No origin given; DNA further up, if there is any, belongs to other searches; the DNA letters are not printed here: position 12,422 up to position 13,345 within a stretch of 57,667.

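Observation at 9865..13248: Tandem array of five (possibly six) 2OG-Fe(II) oxygenase-superfamily genes wedged into the tail module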

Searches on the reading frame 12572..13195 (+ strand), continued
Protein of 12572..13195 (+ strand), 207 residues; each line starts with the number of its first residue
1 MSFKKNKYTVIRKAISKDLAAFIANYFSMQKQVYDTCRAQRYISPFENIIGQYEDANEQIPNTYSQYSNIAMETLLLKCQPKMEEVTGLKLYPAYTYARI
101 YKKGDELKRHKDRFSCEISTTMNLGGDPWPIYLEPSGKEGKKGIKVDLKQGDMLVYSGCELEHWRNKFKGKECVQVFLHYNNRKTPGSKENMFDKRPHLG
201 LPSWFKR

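Call 73: search_protein_families(library=phrogs, proteins=[L094:3301-5451:+, L101:2911-3663:+, L101:2444-2890:+, L105:4184-4933:+, L111:2603-4474:+, L111:105-755:+, L124:2386-3381:+, L129:4144-4806:+, L139:3614-4615:+, L103:2320-5529:+], max_evalue=0.00001)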
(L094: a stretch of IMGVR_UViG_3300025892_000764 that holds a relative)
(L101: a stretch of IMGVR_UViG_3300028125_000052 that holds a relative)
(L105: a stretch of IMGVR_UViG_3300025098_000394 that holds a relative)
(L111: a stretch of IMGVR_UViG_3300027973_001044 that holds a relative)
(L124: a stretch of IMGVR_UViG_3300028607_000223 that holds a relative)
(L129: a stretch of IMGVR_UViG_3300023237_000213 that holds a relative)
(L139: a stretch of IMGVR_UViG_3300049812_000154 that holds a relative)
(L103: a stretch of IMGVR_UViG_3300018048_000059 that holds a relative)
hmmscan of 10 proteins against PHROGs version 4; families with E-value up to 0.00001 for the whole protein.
L094:3301-5451:+ (716 aa): 1 family
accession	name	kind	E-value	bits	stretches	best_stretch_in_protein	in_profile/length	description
phrog_3287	-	head and packaging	1.9e-88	298.6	1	3-716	5-524/524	virion structural protein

L101:2911-3663:+ (250 aa): 1 family
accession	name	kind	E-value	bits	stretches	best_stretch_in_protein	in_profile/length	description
phrog_7084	-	unknown function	1.4e-41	143.6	1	5-246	4-239/240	-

L101:2444-2890:+ (148 aa): 0 families

L105:4184-4933:+ (249 aa): 2 families
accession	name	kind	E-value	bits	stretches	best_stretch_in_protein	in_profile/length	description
phrog_29288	-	unknown function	4.1e-14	52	1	11-78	1131-1198/1558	-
phrog_863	-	tail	6.8e-10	39.5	1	31-240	351-559/690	tail fiber assembly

L111:2603-4474:+ (623 aa): 1 family
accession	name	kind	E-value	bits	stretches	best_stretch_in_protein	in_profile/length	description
phrog_3287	-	head and packaging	1.2e-74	253.1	1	10-621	11-522/524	virion structural protein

L111:105-755:+ (216 aa): 1 family
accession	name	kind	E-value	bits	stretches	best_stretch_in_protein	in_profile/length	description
phrog_81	-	moron, auxiliary metabolic gene and host takeover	6.2e-18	66.3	1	25-204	57-238/283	2OG-Fe(II) oxygenase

L124:2386-3381:+ (331 aa): 1 family
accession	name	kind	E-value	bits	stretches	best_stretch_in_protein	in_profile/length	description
phrog_2295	-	unknown function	5.2e-45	155.4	1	6-312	565-853/1183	-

L129:4144-4806:+ (220 aa): 1 family
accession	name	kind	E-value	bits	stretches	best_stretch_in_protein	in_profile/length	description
phrog_81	-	moron, auxiliary metabolic gene and host takeover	4.3e-26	93.1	1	10-209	59-243/283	2OG-Fe(II) oxygenase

L139:3614-4615:+ (333 aa): 1 family
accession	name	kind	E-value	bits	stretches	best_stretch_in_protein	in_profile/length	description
phrog_2295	-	unknown function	1.7e-23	84.2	1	65-234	658-829/1183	-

L103:2320-5529:+ (1069 aa): 7 families
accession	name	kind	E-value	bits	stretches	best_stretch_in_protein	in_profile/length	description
phrog_21412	-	tail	1e-30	107.4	3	358-473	417-534/1452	tail fiber protein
phrog_863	-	tail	4.2e-23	83.2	1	786-1068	348-602/690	tail fiber assembly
phrog_1640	-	tail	1.1e-19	72.1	2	5-132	3-130/765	tail protein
phrog_38058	-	tail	5.5e-18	65.6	1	203-367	367-531/708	tail fiber protein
phrog_29482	-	unknown function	1.8e-13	51.3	1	214-342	119-250/477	-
phrog_35823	-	unknown function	5.3e-10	39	1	210-434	156-377/1152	-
phrog_22284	-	tail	7.7e-08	31.7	1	357-618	483-766/1236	tail fiber protein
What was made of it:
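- The flanks are fibre-like proteins and a phrog_3287 virion protein in diverse contigs (call 73).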

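Call 74: search_protein_families(library=pfam, proteins=[L085:1083-1874:+, L085:4815-5426:+, L085:2999-3709:+, L085:1871-2425:+, L087:6663-7175:+, L085:5423-6007:+], max_evalue=0.01)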
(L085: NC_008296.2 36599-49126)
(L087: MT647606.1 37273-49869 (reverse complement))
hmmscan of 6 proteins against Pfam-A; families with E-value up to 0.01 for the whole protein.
L085:1083-1874:+ (263 aa): 0 families

L085:4815-5426:+ (203 aa): 2 families
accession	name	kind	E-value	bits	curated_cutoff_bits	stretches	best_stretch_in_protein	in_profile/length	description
PF20043.4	DUF6445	-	1.9e-13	51.3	24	1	5-199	18-223/224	Family of unknown function (DUF6445)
PF13640.12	2OG-FeII_Oxy_3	-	0.0082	17.5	27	0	88-197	15-94/98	2OG-Fe(II) oxygenase superfamily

L085:2999-3709:+ (236 aa): 2 families
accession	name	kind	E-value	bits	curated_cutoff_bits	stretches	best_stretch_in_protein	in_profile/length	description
PF08007.18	JmjC_2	-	1.3e-16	60.7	22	1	108-222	14-123/127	JmjC domain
PF13621.12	Cupin_8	-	8.3e-08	32.9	27.4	1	114-222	132-250/252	Cupin-like domain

L085:1871-2425:+ (184 aa): 1 family
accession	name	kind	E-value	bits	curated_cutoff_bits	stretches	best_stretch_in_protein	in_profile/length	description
PF13759.12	2OG-FeII_Oxy_5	-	0.0083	16.9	27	0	124-166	60-101/101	Putative 2OG-Fe(II) oxygenase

L087:6663-7175:+ (170 aa): 0 families

L085:5423-6007:+ (194 aa): 2 families
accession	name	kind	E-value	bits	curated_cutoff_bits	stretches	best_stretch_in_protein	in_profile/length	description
PF13640.12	2OG-FeII_Oxy_3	-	0.0003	22.1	27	1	105-191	13-96/98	2OG-Fe(II) oxygenase superfamily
PF13759.12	2OG-FeII_Oxy_5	-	0.00066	20.5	27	1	113-188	21-98/101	Putative 2OG-Fe(II) oxygenase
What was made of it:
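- The Syn9 array contains a JmjC_2 domain, the ribosomal-oxygenase type (call 74).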

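Call 78: find_related_loci(query=A6, collection=genome_contigs, flank=6000)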
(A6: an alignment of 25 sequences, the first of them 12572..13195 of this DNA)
Query A6 (207 aa) in genome_contigs; peptide patterns used: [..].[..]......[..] (x = any residue, [..] = any of these).
81 stretches matched a pattern; 71 encode a relative of the query (tblastn E <= 1e-3); 71 distinct loci.
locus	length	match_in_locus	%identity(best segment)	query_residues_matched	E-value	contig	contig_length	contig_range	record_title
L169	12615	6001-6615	91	3-207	4e-130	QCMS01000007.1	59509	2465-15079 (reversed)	Pelagibacteraceae bacterium AG-422-I02 Ga0172161_107, whole genome shotgun sequence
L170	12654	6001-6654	78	3-207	2e-115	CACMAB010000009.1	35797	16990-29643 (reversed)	MAG: uncultured Pelagibacteraceae bacterium isolate AG-891-A17 genome assembly, contig: AG-891-A17_NODE_9, whole genome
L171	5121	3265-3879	77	3-207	2e-111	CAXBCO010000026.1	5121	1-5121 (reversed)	MAG TPA_asm: uncultured Alphaproteobacteria bacterium isolate ERR2762153_maxbin2_3 genome assembly, contig: ERZ3422244.1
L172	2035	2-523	89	34-207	2e-111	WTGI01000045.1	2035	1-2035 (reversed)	MAG: Acidimicrobiia bacterium isolate CO36387bin_10 NODE_16294_length_2035_cov_4.184343, whole genome shotgun sequence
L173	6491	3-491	88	45-207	2e-100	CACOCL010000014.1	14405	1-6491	MAG: uncultured Pelagibacteraceae bacterium isolate AH-287-O20 genome assembly, contig: AH-287-O20_NODE_14, whole genome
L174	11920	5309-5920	66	1-207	4e-92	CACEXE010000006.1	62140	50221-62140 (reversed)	uncultured Pelagibacteraceae bacterium isolate AG-404-L13 genome assembly, contig: AG-404-L13_NODE_6, whole genome shotg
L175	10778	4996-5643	63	3-207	4e-92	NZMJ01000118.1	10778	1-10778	MAG: Maricaulis sp. isolate IN14 MHASMcontig_53393, whole genome shotgun sequence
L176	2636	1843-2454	62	1-206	5e-86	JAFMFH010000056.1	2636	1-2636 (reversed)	MAG: Flavobacteriaceae bacterium isolate CPBay_Sum15G08_34 NODE_15912_length_2636_cov_6.411468, whole genome shotgun seq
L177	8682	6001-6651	58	1-207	8e-82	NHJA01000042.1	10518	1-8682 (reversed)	MAG: Candidatus Pelagibacter sp. TMED203 146463, whole genome shotgun sequence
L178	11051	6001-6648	52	1-207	1e-74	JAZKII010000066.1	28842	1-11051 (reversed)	MAG: Pseudomonadota bacterium isolate ADI_DC_SW_02_SPN_11032020-bin025 DCSW02SPN_B025_0_000000000066, whole genome shotg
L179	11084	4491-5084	56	1-207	2e-73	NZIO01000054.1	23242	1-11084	MAG: Candidatus Pelagibacter sp. isolate MED605 108958, whole genome shotgun sequence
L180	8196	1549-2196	54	1-207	1e-73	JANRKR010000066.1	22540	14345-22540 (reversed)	MAG: Rickettsiales bacterium isolate bins.261 k141_3858276, whole genome shotgun sequence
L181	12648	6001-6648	54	1-207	6e-72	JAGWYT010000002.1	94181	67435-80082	MAG: Rickettsiales bacterium isolate REEB497 contig-150_294, whole genome shotgun sequence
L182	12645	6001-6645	52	1-206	2e-71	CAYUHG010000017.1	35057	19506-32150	MAG TPA_asm: uncultured Rhizobium sp. isolate SRP219642_co8_395 genome assembly, contig: NODE_1309_length_35057_cov_36.7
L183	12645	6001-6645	52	2-207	6e-70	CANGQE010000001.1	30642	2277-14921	MAG: Rickettsiales bacterium isolate RE-14apr17-14 genome assembly, contig: RE-14Apr17-14.fna-C1, whole genome shotgun s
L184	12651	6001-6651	52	1-207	2e-68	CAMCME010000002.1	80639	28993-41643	MAG: Rickettsia typhi isolate MsE-30apr19-74 genome assembly, contig: MsE-30apr19-C365, whole genome shotgun sequence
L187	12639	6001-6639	48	1-202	5e-68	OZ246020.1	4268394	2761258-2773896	MAG: Oleiphilaceae bacterium isolate 637c19d2-1e77-40d3-bd4b-89a9b885fe2f genome assembly, chromosome: 1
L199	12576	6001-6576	39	3-207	2e-45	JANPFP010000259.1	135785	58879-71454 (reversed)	MAG: Acidobacteriota bacterium isolate VAR_78_concoct_211 VAR_78_k141_4464208, whole genome shotgun sequence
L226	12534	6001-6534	35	3-199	1e-30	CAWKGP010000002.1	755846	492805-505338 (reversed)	MAG: uncultured Acidobacteriota bacterium isolate MFD09206.bin.2.183 genome assembly, contig: contig_1749, whole genome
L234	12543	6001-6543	33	3-207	6e-29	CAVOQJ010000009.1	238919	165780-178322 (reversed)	MAG: Blastocatellia bacterium isolate MFD09848.bin.2.92 genome assembly, contig: contig_19472, whole genome shotgun sequ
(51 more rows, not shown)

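Call 81: search_protein_families(library=pfam, proteins=[L184:5378-5989:+, L184:6695-7960:-, L184:4598-5299:-, L184:2701-4590:-, L184:8079-9485:-, L226:6556-8109:-, L226:4121-5074:-, L234:6645-7913:-, L234:4715-5980:-, L187:3572-5752:-], max_evalue=0.0001)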
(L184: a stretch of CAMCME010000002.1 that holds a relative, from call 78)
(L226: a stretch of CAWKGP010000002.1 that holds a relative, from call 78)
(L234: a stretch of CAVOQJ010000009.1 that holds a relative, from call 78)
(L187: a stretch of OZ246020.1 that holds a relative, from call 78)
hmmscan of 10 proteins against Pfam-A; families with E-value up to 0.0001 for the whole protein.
L184:5378-5989:+ (203 aa): 2 families
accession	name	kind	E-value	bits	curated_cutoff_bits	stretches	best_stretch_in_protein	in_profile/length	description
PF02525.22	Flavodoxin_2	-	1.6e-34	119.8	27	1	1-195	1-195/198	Flavodoxin-like fold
PF03358.20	FMN_red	-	2.2e-14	53.7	24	1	12-138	11-118/152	NADPH-dependent FMN reductase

L184:6695-7960:- (421 aa): 10 families
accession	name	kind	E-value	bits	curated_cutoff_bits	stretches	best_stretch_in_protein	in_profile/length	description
PF03486.20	HI0933_like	-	8.5e-90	300.9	50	1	21-419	2-243/244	HI0933-like protein Rossmann domain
PF22780.1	HI0933_like_1st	-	9.4e-43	146.3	27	1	218-366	2-165/165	HI0933-like protein barrel and H2TH domain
PF00890.30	FAD_binding_2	-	1.5e-12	47.9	20.4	1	21-101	1-82/414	FAD binding domain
PF07992.20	Pyr_redox_2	-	8.8e-08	32.3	26.1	1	20-190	1-109/291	Pyridine nucleotide-disulphide oxidoreductase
PF13738.12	Pyr_redox_3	-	1.8e-06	27.9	30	0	23-56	1-34/305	Pyridine nucleotide-disulphide oxidoreductase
PF13450.12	NAD_binding_8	-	2.5e-06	28.1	21.9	1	24-55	1-32/68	NAD(P)-binding Rossmann-like domain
PF01266.30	DAO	-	3e-06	27.4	27.9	0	22-55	2-35/353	FAD dependent oxidoreductase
PF12831.13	FAD_oxidored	-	3e-06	27.2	27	1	22-145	2-109/416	FAD dependent oxidoreductase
PF05834.18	Lycopene_cycl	-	8.8e-06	25.5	23.4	1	21-155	1-117/380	Lycopene cyclase protein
PF01134.28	GIDA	-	1.7e-05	24.5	22.1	0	22-49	2-29/391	Glucose inhibited division protein A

L184:4598-5299:- (233 aa): 2 families
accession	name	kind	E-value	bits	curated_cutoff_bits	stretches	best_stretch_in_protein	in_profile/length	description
PF02678.22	Pirin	-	1.7e-37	128.2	26.1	1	11-119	9-108/108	Pirin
PF17954.7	Pirin_C_2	-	1.8e-28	99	22.9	1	146-231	1-86/86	Quercetinase C-terminal cupin domain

L184:2701-4590:- (629 aa): 3 families
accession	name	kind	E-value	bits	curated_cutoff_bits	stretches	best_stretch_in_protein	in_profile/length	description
PF00005.33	ABC_tran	-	1.6e-34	119.9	25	1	360-545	2-137/137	ABC transporter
PF00664.28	ABC_membrane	-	2.1e-19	70.7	28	1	30-289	9-270/274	ABC transporter transmembrane region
PF02463.25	SMC_N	-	7.6e-08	32.5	40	1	383-585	38-209/220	RecF/RecN/SMC N terminal domain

L184:8079-9485:- (468 aa): 2 families
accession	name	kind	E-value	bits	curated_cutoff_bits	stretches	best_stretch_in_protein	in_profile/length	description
PF00206.25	Lyase_1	-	1.2e-55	189.6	27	1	38-320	7-310/312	Lyase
PF10397.14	ADSL_C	-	6.6e-26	90.9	32.7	1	386-465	1-79/79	Adenylosuccinate lyase C-terminus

L226:6556-8109:- (517 aa): 0 families

L226:4121-5074:- (317 aa): 1 family
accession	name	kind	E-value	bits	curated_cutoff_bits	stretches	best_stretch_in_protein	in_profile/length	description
PF13524.12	Glyco_trans_1_2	-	1.1e-07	32.4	25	1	207-311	39-142/144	Glycosyl transferase-like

L234:6645-7913:- (422 aa): 0 families

L234:4715-5980:- (421 aa): 1 family
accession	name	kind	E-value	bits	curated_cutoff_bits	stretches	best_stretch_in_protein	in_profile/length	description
PF14907.12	NTP_transf_5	-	9.1e-63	212.6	31.2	1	58-306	3-248/249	Uncharacterised nucleotidyltransferase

L187:3572-5752:- (726 aa): 1 family
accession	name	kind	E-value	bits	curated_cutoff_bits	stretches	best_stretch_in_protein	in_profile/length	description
PF00141.28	peroxidase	-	4.1e-75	253.1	27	2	77-386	11-237/237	Peroxidase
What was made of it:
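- F homologues sit beside ordinary metabolic genes in bacterial chromosomes: pirin, a flavodoxin-like reductase and adenylosuccinate lyase (call 81).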

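Call 97: search_protein_families(library=pfam, alignment_id=A9, max_evalue=0.01)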
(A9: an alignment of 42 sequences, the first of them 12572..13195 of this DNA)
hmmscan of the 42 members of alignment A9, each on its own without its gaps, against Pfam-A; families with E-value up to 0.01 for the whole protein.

A. member 1, window:12572-13195:+ (207 aa): 0 families

B. families by the number of members that match (of 42 scanned): 3 families
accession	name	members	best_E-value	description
PF02810.21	SEC-C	2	5.1e-06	SEC-C motif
PF13532.12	2OG-FeII_Oxy_2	2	0.0035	2OG-Fe(II) oxygenase superfamily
PF08916.16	Phe_ZIP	1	0.0067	Phenylalanine zipper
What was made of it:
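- On 2OG-Fe(II) oxygenase superfamily (DSBH fold): Relatives of 12572 give only Oxy_2 at E = 1.5e-3 to 3.5e-3 (calls 74, 97).
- The only Pfam signal for the F domain is sub-threshold 2OG-FeII_Oxy_2, the AlkB-type family: E = 1.5e-3 in ACG-2014f gp197, and E down to 3.5e-3 in 2 of 42 other members (calls 74, 97).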

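Call 98: search_solved_structures(query=A9, max_evalue=10, show_alignments=2)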
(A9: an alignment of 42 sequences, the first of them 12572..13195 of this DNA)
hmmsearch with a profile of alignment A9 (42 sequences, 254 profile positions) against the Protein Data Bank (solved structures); distinct sequences matched with E-value up to 10: 2.
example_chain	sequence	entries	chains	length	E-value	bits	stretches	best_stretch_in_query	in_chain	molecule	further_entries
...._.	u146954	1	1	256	0.8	12.3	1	123-211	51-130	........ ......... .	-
2znc_A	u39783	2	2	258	0.81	12.3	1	123-211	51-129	CARBONIC ANHYDRASE IV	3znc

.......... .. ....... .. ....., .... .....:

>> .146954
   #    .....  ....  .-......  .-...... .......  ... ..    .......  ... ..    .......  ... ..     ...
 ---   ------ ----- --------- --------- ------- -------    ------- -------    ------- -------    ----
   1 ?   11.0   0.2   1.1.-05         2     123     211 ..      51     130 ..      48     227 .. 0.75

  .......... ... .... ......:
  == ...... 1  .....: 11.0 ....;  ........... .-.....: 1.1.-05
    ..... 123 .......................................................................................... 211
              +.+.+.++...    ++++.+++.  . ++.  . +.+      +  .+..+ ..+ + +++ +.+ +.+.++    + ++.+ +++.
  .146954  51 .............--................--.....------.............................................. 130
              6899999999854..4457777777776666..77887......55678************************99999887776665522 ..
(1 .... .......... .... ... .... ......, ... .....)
